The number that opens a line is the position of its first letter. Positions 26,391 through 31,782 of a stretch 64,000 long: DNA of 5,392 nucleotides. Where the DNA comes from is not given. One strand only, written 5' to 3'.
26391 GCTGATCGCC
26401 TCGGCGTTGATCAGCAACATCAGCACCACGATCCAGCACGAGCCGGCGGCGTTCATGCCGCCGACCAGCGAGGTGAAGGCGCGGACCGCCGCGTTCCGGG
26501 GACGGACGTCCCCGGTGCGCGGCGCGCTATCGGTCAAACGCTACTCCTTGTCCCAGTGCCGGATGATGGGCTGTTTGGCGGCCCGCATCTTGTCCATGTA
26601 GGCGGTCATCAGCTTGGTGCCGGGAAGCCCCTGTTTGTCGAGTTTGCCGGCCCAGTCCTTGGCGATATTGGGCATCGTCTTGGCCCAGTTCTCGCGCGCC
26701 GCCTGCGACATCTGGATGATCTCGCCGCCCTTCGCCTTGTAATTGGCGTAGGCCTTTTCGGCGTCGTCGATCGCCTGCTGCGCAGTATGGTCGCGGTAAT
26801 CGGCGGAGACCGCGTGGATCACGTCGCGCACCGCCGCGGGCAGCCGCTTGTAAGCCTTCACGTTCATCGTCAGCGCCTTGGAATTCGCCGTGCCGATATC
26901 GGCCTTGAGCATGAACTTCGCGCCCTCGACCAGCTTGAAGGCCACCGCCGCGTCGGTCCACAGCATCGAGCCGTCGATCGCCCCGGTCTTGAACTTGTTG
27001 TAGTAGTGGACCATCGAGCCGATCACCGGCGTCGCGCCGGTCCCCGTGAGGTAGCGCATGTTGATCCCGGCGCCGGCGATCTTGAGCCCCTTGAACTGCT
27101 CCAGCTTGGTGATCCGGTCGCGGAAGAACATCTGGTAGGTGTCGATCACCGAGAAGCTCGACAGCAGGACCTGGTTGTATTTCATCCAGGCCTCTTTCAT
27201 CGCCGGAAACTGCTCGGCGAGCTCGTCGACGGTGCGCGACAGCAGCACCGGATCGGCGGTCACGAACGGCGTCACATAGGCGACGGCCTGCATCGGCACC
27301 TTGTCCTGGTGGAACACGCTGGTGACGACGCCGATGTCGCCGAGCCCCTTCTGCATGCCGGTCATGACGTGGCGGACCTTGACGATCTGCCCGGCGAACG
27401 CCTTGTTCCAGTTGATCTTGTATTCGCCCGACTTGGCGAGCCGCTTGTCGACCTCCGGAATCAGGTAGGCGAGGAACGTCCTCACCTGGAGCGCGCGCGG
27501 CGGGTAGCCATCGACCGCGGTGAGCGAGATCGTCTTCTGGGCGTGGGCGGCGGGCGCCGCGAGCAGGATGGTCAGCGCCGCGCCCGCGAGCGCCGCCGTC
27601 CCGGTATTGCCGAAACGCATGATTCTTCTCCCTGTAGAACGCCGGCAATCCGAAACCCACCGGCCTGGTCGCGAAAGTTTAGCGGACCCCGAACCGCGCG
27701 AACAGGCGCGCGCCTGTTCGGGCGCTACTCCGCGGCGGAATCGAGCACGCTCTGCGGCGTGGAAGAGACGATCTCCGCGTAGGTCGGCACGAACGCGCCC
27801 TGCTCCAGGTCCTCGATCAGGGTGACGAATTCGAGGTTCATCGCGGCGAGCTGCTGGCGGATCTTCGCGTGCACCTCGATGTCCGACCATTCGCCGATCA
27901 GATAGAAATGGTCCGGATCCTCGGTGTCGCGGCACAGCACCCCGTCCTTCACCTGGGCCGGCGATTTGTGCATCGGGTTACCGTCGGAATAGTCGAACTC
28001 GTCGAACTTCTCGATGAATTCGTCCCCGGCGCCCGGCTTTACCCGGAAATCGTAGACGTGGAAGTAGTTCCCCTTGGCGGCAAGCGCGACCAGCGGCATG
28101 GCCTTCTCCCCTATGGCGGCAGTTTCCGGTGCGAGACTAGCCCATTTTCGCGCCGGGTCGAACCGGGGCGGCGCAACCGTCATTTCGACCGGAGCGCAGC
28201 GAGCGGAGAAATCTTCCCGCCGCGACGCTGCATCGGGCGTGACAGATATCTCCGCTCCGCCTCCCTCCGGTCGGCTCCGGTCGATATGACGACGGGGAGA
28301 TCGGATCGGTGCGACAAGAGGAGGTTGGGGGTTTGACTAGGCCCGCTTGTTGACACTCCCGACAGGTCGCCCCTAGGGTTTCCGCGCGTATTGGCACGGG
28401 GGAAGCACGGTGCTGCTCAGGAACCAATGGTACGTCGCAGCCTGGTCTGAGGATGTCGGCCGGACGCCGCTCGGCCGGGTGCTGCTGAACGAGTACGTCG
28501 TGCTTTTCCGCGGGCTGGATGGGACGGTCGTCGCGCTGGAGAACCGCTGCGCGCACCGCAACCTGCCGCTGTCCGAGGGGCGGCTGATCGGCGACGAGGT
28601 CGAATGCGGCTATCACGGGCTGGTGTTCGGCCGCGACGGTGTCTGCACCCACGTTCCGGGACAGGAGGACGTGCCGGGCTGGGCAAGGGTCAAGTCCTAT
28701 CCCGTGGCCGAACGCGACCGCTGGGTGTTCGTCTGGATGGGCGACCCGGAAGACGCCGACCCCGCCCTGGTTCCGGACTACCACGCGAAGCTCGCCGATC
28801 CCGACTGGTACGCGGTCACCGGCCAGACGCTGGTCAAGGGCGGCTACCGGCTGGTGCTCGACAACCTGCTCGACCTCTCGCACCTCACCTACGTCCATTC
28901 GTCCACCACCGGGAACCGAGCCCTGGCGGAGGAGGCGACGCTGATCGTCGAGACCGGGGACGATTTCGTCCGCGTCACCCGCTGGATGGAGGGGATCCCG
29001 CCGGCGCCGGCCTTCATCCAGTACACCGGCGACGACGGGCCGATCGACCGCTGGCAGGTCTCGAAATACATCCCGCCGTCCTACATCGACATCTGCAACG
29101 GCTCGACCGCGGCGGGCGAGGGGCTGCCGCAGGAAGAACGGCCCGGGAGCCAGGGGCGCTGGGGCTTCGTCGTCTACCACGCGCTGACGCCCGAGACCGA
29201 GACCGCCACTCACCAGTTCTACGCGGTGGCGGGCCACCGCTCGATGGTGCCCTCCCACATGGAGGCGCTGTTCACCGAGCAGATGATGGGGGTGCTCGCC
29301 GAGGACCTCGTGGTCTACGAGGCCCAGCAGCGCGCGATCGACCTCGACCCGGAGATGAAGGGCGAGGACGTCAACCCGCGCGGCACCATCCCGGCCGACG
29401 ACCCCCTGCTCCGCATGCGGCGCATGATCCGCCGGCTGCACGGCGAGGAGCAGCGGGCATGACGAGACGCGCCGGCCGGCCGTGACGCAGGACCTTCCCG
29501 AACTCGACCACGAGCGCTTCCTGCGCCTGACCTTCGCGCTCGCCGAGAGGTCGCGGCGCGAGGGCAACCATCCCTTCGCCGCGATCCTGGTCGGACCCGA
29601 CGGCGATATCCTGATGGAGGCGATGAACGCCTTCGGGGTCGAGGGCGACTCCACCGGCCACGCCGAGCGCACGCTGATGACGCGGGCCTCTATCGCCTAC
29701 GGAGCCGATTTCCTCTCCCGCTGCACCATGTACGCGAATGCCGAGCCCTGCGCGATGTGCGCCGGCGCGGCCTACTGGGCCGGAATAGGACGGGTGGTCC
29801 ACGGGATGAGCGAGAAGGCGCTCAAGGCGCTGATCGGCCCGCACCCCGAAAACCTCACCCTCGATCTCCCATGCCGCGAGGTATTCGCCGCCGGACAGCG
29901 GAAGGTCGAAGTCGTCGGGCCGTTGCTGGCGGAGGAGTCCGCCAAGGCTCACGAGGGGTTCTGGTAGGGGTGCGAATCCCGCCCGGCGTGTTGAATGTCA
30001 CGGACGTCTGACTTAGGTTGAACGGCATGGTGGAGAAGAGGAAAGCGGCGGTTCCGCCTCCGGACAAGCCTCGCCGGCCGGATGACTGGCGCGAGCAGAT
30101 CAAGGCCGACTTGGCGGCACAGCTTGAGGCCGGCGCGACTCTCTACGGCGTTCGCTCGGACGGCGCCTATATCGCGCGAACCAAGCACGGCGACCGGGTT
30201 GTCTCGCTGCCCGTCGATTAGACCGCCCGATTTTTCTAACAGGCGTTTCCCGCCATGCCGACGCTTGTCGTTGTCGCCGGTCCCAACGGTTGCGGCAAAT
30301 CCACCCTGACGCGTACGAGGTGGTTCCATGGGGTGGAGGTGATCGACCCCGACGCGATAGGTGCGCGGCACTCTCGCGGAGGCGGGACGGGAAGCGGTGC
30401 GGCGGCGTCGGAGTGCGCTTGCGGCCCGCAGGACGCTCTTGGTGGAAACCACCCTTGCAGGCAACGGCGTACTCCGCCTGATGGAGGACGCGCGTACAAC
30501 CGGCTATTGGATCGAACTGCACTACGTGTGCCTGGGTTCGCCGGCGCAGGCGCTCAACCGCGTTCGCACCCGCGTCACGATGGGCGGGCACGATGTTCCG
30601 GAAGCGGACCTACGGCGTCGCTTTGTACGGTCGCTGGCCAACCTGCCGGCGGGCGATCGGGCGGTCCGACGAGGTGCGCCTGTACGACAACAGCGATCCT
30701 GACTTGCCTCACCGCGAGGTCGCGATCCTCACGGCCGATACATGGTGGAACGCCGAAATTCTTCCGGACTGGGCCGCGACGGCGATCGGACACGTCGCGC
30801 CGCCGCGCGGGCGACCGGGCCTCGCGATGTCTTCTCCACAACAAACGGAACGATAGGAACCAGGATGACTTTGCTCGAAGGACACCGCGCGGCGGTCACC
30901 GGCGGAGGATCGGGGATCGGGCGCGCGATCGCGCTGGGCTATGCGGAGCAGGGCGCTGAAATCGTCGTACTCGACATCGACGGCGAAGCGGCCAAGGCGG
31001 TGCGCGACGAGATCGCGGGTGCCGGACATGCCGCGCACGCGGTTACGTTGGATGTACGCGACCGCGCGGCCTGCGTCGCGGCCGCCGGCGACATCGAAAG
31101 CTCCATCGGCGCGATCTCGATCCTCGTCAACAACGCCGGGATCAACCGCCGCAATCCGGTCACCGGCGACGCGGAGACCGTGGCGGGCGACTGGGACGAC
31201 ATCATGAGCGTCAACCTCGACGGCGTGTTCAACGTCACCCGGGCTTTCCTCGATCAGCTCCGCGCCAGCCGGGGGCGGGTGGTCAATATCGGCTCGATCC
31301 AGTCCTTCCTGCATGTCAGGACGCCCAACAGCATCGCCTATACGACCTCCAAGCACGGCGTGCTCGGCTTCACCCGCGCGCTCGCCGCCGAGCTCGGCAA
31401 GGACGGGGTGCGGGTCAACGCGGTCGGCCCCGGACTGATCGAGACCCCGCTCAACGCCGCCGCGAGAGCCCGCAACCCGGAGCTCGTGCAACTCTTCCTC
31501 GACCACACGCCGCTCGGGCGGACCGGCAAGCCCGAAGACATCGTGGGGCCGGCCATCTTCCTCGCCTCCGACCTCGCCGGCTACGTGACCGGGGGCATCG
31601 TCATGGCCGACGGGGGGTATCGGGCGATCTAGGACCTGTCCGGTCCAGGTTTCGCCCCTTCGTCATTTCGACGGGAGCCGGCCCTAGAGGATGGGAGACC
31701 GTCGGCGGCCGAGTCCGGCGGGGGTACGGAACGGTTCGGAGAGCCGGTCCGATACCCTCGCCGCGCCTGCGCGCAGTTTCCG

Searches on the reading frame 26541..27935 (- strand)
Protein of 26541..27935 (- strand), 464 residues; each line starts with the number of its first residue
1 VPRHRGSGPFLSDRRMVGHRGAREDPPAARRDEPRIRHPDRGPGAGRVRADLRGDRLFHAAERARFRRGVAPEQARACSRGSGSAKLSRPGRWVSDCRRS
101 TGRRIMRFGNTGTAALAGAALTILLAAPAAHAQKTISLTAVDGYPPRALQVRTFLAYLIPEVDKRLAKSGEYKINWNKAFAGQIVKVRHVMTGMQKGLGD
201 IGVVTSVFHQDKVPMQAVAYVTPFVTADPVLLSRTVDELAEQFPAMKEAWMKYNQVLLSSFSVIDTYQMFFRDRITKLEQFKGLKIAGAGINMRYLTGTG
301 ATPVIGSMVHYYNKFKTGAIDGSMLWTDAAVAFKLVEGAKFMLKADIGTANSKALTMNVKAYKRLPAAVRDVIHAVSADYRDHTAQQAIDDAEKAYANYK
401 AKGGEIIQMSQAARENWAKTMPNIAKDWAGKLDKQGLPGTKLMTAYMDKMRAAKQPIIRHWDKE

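Call 21: search_protein_families(library=pfam, proteins=[window:26541-27935:-], max_evalue=0.00001)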
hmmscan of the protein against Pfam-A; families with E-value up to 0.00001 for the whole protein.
window:26541-27935:- (464 aa): 1 family
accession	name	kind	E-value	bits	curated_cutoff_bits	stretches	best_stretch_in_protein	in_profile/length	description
PF03480.18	DctP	-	9.3e-22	78.1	23.4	1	170-427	28-281/286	Bacterial extracellular solute-binding protein, family 7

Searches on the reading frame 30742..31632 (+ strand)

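Call 22: search_protein_families(library=pfam, proteins=[window:30742-31632:+], max_evalue=0.00001)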
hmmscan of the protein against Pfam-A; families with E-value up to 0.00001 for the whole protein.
window:30742-31632:+ (296 aa): 3 families
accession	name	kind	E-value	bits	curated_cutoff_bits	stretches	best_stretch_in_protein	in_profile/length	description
PF13561.12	adh_short_C2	-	1e-60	205.7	27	1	57-293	6-235/236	Enoyl-(Acyl carrier protein) reductase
PF00106.31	adh_short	-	1.5e-53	181.6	26.6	1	50-243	3-192/195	short chain dehydrogenase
PF08659.16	KR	-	1.5e-08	35.2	22.6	1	52-190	5-141/180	KR domain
